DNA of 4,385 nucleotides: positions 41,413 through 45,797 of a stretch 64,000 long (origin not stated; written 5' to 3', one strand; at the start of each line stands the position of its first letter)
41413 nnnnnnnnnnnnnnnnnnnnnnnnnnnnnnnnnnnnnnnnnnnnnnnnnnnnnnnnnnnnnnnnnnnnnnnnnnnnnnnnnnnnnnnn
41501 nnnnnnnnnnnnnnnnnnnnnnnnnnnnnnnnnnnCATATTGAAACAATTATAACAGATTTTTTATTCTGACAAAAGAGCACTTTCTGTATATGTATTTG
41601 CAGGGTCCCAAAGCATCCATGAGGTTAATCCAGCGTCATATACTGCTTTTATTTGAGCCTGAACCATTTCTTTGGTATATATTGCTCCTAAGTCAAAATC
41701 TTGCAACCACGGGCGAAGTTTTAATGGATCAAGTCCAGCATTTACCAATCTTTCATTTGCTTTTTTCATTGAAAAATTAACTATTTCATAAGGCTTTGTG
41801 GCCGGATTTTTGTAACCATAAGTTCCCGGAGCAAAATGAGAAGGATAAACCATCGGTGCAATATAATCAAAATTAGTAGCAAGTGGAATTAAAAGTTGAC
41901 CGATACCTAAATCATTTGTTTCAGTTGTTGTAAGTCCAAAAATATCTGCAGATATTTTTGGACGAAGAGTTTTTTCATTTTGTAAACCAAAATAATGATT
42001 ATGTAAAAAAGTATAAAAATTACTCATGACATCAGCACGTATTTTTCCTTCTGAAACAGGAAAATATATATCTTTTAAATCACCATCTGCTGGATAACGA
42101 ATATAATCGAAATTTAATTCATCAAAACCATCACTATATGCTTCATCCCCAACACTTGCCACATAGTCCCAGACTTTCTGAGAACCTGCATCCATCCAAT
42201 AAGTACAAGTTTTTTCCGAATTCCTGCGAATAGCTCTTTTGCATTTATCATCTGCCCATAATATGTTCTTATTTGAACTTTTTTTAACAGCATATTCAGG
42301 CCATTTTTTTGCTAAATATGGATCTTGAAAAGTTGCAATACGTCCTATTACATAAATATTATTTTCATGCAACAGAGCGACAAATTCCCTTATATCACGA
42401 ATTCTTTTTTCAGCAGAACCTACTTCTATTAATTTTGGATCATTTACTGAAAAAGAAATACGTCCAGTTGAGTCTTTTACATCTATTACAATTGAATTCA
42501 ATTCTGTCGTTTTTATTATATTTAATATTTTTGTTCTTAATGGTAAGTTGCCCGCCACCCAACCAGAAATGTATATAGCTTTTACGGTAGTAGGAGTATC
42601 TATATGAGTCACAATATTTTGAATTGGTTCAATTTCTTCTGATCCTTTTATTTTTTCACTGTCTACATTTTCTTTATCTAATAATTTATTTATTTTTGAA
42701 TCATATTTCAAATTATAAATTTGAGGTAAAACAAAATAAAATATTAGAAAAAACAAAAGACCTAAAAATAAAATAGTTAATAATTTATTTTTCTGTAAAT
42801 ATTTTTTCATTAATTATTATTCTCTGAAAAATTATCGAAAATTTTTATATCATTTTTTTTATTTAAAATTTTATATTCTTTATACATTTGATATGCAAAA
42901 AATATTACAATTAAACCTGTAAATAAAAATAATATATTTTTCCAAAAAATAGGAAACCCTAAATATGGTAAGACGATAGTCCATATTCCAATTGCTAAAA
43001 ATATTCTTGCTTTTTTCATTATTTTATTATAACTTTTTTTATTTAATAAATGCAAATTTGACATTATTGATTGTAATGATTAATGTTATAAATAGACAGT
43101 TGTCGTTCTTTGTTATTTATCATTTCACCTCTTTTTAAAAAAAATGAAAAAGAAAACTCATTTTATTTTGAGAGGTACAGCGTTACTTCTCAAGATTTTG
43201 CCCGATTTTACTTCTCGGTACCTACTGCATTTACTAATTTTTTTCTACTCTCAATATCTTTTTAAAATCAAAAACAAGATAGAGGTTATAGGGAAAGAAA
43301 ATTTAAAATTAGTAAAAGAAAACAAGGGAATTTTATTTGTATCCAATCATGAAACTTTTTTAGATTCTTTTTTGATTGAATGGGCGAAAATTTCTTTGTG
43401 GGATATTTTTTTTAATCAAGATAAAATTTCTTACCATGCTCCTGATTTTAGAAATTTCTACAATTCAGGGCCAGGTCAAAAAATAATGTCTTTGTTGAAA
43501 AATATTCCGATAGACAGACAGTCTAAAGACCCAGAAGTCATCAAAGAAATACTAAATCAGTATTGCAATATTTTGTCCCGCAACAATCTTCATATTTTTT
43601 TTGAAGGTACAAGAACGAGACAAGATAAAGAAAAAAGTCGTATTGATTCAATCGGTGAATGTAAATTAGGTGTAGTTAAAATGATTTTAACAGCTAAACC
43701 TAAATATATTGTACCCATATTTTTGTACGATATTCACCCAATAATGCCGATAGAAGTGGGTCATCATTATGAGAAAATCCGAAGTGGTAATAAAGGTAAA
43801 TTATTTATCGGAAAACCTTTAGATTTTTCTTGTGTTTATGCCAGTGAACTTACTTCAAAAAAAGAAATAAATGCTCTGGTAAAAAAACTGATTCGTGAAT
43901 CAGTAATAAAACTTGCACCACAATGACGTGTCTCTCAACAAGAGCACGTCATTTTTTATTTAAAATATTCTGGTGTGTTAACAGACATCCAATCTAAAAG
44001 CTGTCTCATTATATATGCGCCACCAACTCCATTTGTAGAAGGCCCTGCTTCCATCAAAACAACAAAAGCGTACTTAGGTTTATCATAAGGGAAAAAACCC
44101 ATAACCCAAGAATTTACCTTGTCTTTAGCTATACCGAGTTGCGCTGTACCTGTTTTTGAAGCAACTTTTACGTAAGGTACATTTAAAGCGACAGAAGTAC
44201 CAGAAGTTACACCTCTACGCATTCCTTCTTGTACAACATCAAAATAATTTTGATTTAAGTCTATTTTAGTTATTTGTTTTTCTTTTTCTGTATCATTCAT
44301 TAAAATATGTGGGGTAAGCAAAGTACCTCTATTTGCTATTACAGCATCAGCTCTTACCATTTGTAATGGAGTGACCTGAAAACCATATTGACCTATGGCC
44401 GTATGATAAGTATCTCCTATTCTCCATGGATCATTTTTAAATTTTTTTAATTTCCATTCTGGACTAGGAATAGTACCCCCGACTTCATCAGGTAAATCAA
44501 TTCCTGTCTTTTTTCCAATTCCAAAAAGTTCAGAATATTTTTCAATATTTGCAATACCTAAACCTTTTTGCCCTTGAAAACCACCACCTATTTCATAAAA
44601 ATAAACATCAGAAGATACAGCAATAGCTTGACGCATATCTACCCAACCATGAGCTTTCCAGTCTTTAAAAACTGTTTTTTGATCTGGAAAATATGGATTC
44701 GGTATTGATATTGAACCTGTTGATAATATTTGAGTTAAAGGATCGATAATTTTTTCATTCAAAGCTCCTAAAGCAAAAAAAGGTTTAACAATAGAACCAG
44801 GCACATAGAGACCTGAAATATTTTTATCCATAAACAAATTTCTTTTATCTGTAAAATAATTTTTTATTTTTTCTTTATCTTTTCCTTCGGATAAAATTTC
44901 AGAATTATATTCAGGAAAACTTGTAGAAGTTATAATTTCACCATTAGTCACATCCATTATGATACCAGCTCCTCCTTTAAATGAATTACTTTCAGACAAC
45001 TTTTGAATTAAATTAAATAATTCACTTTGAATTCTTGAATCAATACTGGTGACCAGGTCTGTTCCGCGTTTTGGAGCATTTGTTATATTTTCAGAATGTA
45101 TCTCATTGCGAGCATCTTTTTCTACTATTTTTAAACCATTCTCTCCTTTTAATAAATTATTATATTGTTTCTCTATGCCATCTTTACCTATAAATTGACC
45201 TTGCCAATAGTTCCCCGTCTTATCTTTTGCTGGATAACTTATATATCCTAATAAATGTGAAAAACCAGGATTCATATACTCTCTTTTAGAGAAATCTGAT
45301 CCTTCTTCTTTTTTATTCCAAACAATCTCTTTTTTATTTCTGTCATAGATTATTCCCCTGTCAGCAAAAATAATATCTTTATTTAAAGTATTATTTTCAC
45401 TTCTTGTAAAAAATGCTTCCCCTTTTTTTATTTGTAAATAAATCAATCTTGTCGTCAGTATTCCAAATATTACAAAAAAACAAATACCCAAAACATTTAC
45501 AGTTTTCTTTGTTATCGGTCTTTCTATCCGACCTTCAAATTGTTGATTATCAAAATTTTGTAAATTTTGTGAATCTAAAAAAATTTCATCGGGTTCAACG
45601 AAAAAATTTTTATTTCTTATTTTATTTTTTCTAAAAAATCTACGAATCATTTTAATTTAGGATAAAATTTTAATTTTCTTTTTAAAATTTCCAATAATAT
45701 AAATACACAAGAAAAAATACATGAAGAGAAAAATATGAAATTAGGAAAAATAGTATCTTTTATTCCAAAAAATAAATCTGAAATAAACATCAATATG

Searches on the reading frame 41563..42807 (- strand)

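Call 69: search_protein_families(library=pfam, proteins=[window:41563-42807:-], max_evalue=0.00001)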
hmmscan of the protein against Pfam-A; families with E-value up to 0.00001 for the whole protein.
window:41563-42807:- (414 aa): 1 family
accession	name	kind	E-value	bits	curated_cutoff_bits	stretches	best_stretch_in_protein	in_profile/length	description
PF13200.12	DUF4015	-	6.8e-91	305.1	27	1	77-406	1-313/313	Putative glycosyl hydrolase domain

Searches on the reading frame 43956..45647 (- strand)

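Call 70: search_protein_families(library=pfam, proteins=[window:43956-45647:-], max_evalue=0.00001)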
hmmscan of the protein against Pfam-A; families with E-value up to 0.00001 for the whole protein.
window:43956-45647:- (563 aa): 2 families
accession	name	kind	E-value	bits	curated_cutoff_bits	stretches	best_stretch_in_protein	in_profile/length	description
PF00905.27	Transpeptidase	-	5.2e-50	170.8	22.1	1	227-550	2-297/299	Penicillin binding protein transpeptidase domain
PF03717.20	PBP_dimer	-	7.8e-16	59.4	24.4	1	120-186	106-178/180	Penicillin-binding Protein dimerisation domain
